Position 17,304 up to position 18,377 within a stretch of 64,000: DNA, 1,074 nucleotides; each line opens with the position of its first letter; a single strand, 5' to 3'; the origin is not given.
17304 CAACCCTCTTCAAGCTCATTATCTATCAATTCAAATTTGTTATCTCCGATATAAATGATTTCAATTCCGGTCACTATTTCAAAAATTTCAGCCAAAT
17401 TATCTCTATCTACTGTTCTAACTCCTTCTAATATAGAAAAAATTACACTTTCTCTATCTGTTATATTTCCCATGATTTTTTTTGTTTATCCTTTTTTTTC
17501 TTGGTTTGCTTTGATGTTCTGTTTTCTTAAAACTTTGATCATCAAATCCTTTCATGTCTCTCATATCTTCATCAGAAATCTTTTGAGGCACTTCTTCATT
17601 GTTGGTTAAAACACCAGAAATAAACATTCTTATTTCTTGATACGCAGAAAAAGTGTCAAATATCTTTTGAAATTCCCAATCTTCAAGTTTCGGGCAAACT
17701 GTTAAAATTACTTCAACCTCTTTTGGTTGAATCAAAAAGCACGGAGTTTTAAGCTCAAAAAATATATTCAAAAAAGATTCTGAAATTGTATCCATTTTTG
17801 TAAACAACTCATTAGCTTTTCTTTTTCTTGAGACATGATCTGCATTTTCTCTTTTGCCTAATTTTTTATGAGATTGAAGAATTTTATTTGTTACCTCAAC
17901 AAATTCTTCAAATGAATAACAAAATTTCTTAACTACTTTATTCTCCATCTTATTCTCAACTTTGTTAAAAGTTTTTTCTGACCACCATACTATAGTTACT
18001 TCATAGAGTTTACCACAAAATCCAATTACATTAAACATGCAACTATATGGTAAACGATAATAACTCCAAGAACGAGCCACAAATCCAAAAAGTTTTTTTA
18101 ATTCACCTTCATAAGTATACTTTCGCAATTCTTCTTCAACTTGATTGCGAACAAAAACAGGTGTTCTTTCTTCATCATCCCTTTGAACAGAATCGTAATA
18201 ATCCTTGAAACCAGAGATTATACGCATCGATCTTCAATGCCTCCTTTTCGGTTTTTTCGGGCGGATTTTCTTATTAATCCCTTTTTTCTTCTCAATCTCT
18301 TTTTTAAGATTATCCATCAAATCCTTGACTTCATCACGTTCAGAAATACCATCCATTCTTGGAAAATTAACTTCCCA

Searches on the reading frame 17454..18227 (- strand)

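Call 103: search_protein_families(library=phrogs, proteins=[window:17454-18227:-], max_evalue=0.01)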
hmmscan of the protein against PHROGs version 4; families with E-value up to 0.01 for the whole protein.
window:17454-18227:- (257 aa): 1 family
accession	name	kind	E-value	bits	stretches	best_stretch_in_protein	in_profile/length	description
phrog_4243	-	unknown function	2.6e-12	48.5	1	1-236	1-230/232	-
